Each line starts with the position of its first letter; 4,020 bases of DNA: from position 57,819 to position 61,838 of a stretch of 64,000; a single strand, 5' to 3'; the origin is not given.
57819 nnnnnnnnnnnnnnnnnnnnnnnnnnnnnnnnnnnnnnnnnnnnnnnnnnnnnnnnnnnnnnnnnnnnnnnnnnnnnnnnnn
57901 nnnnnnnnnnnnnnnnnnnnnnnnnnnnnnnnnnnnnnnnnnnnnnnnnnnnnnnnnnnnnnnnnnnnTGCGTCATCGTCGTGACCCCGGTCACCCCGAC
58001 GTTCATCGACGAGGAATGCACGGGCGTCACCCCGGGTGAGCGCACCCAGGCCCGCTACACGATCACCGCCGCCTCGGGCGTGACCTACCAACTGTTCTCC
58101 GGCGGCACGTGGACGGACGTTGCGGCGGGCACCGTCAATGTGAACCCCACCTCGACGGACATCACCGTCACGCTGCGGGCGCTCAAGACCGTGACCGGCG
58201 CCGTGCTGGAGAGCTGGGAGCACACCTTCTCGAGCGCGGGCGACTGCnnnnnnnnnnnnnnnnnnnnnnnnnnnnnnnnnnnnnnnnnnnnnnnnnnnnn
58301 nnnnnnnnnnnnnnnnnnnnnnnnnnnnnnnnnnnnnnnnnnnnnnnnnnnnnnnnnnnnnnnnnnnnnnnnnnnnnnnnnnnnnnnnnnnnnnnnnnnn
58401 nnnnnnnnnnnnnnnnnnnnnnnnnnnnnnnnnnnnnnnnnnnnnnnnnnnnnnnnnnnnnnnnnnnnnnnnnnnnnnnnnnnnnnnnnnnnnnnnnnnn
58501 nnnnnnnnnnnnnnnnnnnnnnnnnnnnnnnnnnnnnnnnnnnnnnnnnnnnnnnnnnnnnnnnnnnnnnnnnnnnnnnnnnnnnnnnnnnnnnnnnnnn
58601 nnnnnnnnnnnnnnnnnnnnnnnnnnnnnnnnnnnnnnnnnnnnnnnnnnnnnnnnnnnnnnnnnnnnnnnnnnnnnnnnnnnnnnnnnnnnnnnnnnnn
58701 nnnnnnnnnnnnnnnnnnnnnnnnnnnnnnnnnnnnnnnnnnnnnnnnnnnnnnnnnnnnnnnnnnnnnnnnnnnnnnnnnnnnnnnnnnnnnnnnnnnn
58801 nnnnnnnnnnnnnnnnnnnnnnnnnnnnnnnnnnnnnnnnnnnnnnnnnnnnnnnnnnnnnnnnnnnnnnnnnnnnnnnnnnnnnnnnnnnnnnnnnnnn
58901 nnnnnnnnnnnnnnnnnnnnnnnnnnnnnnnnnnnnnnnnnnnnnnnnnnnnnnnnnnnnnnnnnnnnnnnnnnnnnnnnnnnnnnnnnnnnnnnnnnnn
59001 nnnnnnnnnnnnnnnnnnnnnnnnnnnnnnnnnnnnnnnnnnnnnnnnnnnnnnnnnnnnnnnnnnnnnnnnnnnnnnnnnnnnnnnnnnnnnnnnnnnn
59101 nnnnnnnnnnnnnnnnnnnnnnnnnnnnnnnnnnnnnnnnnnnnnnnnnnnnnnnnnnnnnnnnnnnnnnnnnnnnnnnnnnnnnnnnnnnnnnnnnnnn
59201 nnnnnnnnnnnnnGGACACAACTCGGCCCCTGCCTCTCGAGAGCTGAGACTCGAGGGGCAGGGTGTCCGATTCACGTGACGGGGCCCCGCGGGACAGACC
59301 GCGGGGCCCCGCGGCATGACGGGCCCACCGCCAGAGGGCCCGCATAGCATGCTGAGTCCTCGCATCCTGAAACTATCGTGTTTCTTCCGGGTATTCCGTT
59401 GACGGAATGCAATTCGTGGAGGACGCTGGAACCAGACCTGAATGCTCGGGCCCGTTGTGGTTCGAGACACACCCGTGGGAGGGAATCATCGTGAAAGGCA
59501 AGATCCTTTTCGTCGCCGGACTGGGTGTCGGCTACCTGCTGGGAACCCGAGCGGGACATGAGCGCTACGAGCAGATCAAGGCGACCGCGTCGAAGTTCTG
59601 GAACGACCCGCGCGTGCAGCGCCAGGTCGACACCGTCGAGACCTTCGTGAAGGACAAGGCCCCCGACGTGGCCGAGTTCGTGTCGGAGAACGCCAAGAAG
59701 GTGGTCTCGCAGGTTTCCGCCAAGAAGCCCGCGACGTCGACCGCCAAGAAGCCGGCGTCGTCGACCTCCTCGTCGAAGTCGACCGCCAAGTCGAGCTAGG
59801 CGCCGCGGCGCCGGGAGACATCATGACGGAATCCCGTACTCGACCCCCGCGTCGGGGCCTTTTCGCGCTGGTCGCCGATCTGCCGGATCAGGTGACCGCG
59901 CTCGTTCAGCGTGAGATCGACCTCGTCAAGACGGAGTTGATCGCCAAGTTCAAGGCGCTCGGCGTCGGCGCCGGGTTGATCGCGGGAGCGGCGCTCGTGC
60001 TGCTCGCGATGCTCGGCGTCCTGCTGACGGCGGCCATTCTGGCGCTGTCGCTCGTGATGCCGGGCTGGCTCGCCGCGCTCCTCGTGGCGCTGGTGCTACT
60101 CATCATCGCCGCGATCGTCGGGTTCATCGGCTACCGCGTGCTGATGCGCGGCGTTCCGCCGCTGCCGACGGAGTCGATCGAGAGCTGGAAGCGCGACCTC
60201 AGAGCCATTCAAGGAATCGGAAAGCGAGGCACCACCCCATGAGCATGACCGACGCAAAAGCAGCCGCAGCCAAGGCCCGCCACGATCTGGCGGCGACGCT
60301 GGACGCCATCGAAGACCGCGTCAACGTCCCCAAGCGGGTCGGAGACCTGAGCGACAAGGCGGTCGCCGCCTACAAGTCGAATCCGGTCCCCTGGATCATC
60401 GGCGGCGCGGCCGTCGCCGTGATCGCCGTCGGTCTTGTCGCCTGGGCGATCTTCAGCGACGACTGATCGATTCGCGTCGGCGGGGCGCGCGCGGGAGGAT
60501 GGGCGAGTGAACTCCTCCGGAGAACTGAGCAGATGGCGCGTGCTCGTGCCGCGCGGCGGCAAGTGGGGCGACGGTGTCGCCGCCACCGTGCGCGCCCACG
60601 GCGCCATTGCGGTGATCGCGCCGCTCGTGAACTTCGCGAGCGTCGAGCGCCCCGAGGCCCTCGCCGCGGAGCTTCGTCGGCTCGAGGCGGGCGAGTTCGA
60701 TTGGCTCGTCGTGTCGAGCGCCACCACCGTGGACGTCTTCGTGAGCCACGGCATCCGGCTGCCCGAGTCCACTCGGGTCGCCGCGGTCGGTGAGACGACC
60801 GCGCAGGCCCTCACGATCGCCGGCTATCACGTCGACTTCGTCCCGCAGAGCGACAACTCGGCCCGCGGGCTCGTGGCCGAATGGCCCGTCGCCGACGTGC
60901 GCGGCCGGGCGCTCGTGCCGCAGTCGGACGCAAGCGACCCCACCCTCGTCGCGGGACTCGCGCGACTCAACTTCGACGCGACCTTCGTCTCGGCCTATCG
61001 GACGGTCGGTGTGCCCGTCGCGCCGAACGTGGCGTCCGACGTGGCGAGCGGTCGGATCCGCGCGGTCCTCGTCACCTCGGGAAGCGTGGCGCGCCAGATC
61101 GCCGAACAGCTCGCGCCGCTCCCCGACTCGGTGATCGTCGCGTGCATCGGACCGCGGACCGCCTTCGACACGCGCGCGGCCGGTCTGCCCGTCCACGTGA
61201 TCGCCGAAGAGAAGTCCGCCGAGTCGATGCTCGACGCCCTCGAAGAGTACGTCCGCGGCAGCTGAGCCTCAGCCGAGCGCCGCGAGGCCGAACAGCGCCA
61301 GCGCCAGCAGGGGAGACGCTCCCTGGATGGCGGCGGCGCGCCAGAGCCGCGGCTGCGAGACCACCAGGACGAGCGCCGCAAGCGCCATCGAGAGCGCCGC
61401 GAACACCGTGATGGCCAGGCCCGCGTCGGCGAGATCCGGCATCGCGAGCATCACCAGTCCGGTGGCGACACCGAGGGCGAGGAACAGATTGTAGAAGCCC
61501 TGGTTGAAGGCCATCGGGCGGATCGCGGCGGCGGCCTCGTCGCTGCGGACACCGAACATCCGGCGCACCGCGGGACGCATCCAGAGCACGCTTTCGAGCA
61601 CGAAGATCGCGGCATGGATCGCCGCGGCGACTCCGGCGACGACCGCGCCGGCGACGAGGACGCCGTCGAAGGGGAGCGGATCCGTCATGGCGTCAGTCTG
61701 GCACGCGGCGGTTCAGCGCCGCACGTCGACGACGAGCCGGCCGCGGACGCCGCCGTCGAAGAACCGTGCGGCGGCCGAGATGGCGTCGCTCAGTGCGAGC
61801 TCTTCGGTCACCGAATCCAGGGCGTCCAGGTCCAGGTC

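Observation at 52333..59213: Three tandem paralogous LAXTG surface proteins built from Cys-bracketed modules joined by C-x15-19-C linkers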

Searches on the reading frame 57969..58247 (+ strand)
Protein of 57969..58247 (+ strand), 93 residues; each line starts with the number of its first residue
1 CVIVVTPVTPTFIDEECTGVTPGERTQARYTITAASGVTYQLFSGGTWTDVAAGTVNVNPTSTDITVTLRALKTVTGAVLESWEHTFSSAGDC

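Call 31: search_solved_structures(query=A2, max_evalue=10, show_alignments=2)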
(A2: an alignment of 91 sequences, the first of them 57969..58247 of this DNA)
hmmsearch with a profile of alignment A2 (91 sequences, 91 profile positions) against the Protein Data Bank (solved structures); distinct sequences matched with E-value up to 10: 6.
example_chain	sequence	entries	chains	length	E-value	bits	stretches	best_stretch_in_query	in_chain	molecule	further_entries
1s18_A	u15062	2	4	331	0.13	16.1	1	28-86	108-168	apyrase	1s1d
2h2n_A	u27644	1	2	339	0.14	16.1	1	28-86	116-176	Soluble calcium-activated nucleotidase 1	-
2h2u_A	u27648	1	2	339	0.14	16.1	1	28-86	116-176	Soluble calcium-activated nucleotidase 1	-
6czj_A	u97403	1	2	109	0.42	14.5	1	7-79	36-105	b10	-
8f90_A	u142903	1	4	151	1.5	12.7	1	24-87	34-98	Adhesin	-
8hqz_p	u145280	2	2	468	2.5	12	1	32-80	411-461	Tail tube protein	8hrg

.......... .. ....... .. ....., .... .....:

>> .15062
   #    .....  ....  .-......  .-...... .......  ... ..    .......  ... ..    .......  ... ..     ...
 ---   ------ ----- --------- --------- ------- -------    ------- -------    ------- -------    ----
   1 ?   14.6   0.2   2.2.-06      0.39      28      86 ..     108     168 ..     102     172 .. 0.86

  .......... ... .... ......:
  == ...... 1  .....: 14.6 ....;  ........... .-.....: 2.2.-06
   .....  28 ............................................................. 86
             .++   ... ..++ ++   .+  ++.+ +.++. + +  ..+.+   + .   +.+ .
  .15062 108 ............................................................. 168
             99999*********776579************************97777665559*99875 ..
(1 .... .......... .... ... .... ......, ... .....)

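Call 32: search_protein_families(library=pfam, alignment_id=A2, max_evalue=0.1)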
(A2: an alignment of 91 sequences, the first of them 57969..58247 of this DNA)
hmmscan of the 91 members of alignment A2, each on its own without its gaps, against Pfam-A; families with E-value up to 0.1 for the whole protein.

A. member 1, window:57969-58247:+ (93 aa): 0 families

B. families by the number of members that match (of 91 scanned): 30 families (the first 25 are shown)
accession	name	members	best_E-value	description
PF18998.6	Flg_new_2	24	4.4e-06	Divergent InlB B-repeat domain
PF17963.7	Big_9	4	0.0048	Bacterial Ig domain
PF01957.25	NfeD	2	0.0086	NfeD-like C-terminal, partner-binding domain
PF19408.5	PKD_6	2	0.013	PKD-like domain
PF22279.1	DGF-1_N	1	0.00018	DGF-1 N-terminal domain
PF13648.12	Lipocalin_4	1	0.0032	Lipocalin-like domain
PF03783.19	CsgG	1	0.0042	Curli production assembly/transport component CsgG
PF17680.6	FlgO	1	0.0059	FlgO protein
PF06873.16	SerH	1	0.013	Cell surface immobilisation antigen SerH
PF22237.3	SO2946-like_C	1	0.014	SO2946-like, C-terminal domain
PF14686.12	fn3_3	1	0.014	Polysaccharide lyase family 4, domain II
PF13620.12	CarboxypepD_reg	1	0.017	Carboxypeptidase regulatory-like domain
PF23972.1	DUF7298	1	0.018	Domain of unknown function (DUF7298)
PF10983.13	DUF2793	1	0.019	Protein of unknown function (DUF2793)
PF07550.17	Shr-like_HID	1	0.021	Heme-binding protein Shr-like, Hb-interacting domain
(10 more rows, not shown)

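Call 44: predict_structure(alignment_id=A2)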
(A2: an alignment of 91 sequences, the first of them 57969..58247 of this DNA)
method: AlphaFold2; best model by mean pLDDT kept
length: 93 residues; sequences in the alignment: 91
mean_pLDDT: 94.8   pTM: 0.81
mean pLDDT of the five models: 94.8, 94.4, 94.3, 93.1, 91.2
residues with pLDDT >= 90: 77; 70-90: 16; 50-70: 0; < 50: 0
segments of 3 or more residues with pLDDT < 50: none
pLDDT, mean of each block of 10 residues (from residue 1): 91 94 93 98 96 96 93 97 96 86
secondary structure, 60 per line:
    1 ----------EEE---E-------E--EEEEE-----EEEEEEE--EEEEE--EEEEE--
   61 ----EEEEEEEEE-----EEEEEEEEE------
elements in order: E11-13 E28-32 E38-44 E47-51 E54-58 E65-73 E79-87

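Call 46: fold_search(model_id=the predicted structure, library=pdb)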
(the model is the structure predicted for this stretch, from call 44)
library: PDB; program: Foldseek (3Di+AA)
matches with E <= 10: 1177; with E <= 0.001: 0
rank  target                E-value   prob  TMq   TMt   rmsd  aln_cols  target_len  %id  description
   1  3jv6_B                3.6e-02  0.91  0.37  0.33   8.7       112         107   11  Crystal structure of the dimerization domains p52 and RelB (released 2010-11-24)
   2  5jip_B                3.7e-02  0.99  0.46  0.17   5.7        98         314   13  Crystal structure of the Clostridium perfringens spore cortex lytic enzyme SleM (released 2016-08-10)
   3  1x5x_MODEL_1_A        4.2e-02  0.77  0.34  0.30   7.3       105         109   18  Solution structure of the fibronectin type-III domain of human fibronectin type III domain containing protein  (released 2005-11-17)
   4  9flx_A                4.4e-02  1.00  0.52  0.17   4.0        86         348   19  CryoEM structure of the fragment-4 (4074-4421) in the grappling hook protein A (GhpA) in the bacterium Aureispira sp.  (released 2024-10-16)
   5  9flp_A                4.4e-02  1.00  0.52  0.07   3.9        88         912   19  CryoEM structure of the neck (1403-2314) in the grappling hook protein A (GhpA) in the bacterium Aureispira sp. CCB-QB (released 2024-10-16)
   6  3jv6_F                4.4e-02  0.95  0.38  0.35   8.2       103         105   13  Crystal structure of the dimerization domains p52 and RelB (released 2010-11-24)
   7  9fly_A                4.6e-02  1.00  0.50  0.07   4.3        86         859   21  CryoEM structure of the base (4151-5009) in the grappling hook protein A (GhpA) in the bacterium Aureispira sp. CCB-QB (released 2024-10-16)
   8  9g8b_A                4.9e-02  1.00  0.51  0.17   4.1        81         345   21  CryoEM structure of the fragment-2 (2892-3236) in the grappling hook protein A (GhpA) in the bacterium Aureispira sp.  (released 2024-10-16)
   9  6ed2                  5.8e-02  0.69  0.33  0.08   8.3        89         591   19  Faecalibacterium prausnitzii beta-glucuronidase (released 2019-02-13)
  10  7w7l_B                6.1e-02  0.93  0.38  0.15   8.2       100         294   11  Structure of NF-kB p52 homodimer bound to 13-mer A/T-centric P-Selectin kB DNA fragment (released 2022-01-26)
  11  2w1n                  6.4e-02  0.98  0.49  0.23   6.3        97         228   18  cohesin and fibronectin type-III double module construct from the Clostridium perfringens glycoside hydrolase GH84C (released 2009-02-03)
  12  7jgu                  6.4e-02  0.89  0.36  0.37   6.1        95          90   14  Structure of FN3tt mut (released 2021-07-21)
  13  9flu_A                6.8e-02  1.00  0.51  0.17   4.1        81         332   20  CryoEM structure of the fragment-1 (3402-3733) in the grappling hook protein A (GhpA) in the bacterium Aureispira sp.  (released 2024-10-16)
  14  1k3z_A                6.8e-02  0.94  0.40  0.31   8.0       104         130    8  X-ray crystal structure of the IkBb/NF-kB p65 homodimer complex (released 2002-10-04)
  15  7y8i_C                7.1e-02  0.96  0.45  0.47   5.7        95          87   10  Crystal structure of sDscam FNIII3 domain, isoform alpha7 (released 2023-05-24)
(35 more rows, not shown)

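Call 47: search_protein_representatives(alignment_id=A2)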
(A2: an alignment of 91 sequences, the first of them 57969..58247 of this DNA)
Query: 91 sequences, 91 profile positions. Proteins with E-value up to 0.001 (for the whole library): 2656; up to 1e-10: 1023; up to 1e-30: 293. The best 150 are listed.
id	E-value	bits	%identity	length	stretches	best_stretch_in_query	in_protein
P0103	1.6e-183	612.0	-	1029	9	1-91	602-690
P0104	9.1e-169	564.8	-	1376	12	1-90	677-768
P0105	1.8e-167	560.6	-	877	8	1-91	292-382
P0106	9.6e-162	542.2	-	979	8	1-91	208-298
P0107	2.2e-159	534.7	-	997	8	1-91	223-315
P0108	3.1e-150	505.3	-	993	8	1-91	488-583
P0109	1.6e-140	474.2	-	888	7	1-91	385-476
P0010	1.4e-134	455.2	-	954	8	1-88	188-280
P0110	4.3e-134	453.6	-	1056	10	1-91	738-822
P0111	1.7e-132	448.5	-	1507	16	4-87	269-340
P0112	2.8e-129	438.2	-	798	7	1-91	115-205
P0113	5.0e-129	437.4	-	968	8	1-91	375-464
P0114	1.3e-124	423.3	-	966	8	1-91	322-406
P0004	8.5e-124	420.6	-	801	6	1-91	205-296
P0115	3.3e-120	409.1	-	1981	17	20-88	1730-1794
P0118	8.2e-115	391.8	-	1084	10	5-87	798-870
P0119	6.9e-114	388.9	-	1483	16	1-91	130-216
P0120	2.3e-113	387.2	-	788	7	1-86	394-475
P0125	5.0e-110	376.5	-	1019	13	5-87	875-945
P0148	3.2e-87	303.4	-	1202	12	1-91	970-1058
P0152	1.8e-83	291.3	-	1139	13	23-85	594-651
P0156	2.4e-81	284.6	-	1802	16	4-86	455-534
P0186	1.9e-67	240.0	-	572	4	4-91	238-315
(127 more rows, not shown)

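Call 59: list_cluster_members(proteins=[P0104, P0105, P0114, P0120, P0148, P0118, P0125, P0152, P0156, P0186])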
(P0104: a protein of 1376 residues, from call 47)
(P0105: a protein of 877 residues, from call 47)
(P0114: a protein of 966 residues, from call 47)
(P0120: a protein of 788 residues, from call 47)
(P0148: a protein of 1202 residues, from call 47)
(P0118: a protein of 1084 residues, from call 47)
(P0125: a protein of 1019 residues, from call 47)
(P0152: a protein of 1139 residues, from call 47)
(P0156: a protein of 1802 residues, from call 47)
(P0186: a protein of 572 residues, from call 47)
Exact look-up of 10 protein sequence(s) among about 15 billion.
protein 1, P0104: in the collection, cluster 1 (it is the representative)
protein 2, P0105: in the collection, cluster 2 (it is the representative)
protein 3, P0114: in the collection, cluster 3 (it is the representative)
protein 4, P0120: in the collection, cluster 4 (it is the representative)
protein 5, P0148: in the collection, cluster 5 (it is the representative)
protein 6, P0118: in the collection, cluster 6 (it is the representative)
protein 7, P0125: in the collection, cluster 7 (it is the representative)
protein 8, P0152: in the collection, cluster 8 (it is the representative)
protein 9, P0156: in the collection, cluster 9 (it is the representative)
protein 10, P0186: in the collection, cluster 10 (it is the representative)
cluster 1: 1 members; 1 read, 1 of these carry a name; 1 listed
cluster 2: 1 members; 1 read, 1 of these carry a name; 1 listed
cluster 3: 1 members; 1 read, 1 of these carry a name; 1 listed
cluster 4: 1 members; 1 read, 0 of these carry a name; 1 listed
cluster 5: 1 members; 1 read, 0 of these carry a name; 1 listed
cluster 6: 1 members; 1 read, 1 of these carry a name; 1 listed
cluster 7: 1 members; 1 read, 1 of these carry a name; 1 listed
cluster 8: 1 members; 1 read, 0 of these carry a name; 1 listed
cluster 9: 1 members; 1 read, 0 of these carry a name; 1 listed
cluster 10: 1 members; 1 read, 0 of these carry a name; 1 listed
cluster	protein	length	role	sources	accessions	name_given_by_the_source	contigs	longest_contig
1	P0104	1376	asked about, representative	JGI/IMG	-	hypothetical protein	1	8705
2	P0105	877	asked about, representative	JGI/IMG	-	hypothetical protein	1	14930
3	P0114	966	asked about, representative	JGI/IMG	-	hypothetical protein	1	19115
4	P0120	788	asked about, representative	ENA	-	-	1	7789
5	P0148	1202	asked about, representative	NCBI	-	-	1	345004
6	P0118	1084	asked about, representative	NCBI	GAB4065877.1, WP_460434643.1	hypothetical protein GCM10028777_16820 [Angustibacter speluncae]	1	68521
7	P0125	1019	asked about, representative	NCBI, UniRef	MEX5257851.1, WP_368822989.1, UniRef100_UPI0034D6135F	InlB B-repeat-containing protein [Kocuria arenosa] | InlB B-repeat-containing protein n=1 Tax=Kocuria arenosa TaxID=3071446 RepID=UPI0034D6135F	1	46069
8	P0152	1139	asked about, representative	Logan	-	-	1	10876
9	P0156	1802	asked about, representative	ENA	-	-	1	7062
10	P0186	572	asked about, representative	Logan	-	-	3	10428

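Call 60: search_protein_families(library=pfam, proteins=[P0125, P0115, P0111, P0118, P0119, P0103], max_evalue=0.001)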
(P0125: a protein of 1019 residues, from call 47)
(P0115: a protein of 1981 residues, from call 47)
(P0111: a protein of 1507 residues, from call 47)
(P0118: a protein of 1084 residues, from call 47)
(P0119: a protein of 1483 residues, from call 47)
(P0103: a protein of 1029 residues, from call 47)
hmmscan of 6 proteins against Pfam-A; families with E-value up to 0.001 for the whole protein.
P0125 (1019 aa): 1 family
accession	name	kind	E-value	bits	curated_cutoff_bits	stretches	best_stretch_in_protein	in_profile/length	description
PF18998.6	Flg_new_2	-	6e-13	49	23.6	0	210-267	11-63/73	Divergent InlB B-repeat domain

P0115 (1981 aa): 0 families

P0111 (1507 aa): 1 family
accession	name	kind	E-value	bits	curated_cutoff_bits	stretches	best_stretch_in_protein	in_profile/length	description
PF08253.16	Leader_Erm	-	0.00081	19.8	21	0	1027-1039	3-15/19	Erm Leader peptide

P0118 (1084 aa): 1 family
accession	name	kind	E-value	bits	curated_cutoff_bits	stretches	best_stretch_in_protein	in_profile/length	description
PF18998.6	Flg_new_2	-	1.3e-09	38.4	23.6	0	601-643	11-47/73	Divergent InlB B-repeat domain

P0119 (1483 aa): 4 families
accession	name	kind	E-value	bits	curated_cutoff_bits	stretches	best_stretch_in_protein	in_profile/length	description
PF18998.6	Flg_new_2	-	4.7e-52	174.3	23.6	7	1288-1336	3-47/73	Divergent InlB B-repeat domain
PF00254.34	FKBP_C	-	1.2e-09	38.8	21.1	0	436-473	56-93/94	FKBP-type peptidyl-prolyl cis-trans isomerase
PF03645.18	Tctex-1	-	4e-07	30.7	22.8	0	333-385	41-85/95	Tctex-1 family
PF17995.8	GH101_N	-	0.00096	19.2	25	0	1064-1084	40-60/180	Endo-alpha-N-acetylgalactosaminidase N-terminal domain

P0103 (1029 aa): 2 families
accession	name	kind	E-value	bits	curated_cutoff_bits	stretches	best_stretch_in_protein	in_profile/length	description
PF03174.19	CHB_HEX_C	-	5e-08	33.2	23.6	0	268-306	36-72/76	Chitobiase/beta-hexosaminidase C-terminal domain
PF18998.6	Flg_new_2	-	0.00037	20.9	23.6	0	940-969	15-44/73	Divergent InlB B-repeat domain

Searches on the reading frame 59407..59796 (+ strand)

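Call 17: search_protein_families(library=pfam, proteins=[window:59407-59796:+], max_evalue=0.001)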
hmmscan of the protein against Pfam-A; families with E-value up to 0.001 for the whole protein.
window:59407-59796:+ (130 aa): 1 family
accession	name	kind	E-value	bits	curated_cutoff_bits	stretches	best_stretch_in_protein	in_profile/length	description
PF12732.12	YtxH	-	2.3e-06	28.4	37.5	1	36-103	9-70/71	YtxH-like protein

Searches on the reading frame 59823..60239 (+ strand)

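Call 17: search_protein_families(library=pfam, proteins=[window:59823-60239:+], max_evalue=0.001)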
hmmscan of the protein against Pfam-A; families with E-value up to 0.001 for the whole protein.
window:59823-60239:+ (139 aa): 1 family
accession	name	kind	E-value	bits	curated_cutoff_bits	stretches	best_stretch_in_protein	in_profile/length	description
PF07332.16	Phage_holin_3_6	-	6.3e-28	97.6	28.4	1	15-129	2-115/116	Putative Actinobacterial Holin-X, holin superfamily III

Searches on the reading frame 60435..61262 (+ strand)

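Call 17: search_protein_families(library=pfam, proteins=[window:60435-61262:+], max_evalue=0.001)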
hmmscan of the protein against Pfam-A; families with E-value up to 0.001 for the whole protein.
window:60435-61262:+ (276 aa): 1 family
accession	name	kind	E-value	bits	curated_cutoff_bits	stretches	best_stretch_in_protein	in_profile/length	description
PF02602.20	HEM4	-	1.3e-48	165.5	27.5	1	48-266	3-230/231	Uroporphyrinogen-III synthase HemD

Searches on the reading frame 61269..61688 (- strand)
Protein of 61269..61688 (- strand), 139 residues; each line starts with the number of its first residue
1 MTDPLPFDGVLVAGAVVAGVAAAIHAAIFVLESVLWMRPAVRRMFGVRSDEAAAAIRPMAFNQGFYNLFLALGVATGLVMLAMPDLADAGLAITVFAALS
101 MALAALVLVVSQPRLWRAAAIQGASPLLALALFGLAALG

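Call 17: search_protein_families(library=pfam, proteins=[window:61269-61688:-], max_evalue=0.001)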
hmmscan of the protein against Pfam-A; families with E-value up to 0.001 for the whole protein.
window:61269-61688:- (139 aa): 1 family
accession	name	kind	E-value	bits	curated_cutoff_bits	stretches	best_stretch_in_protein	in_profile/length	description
PF06993.17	DUF1304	-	2.2e-28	98.9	26.9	1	20-132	2-108/110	Protein of unknown function (DUF1304)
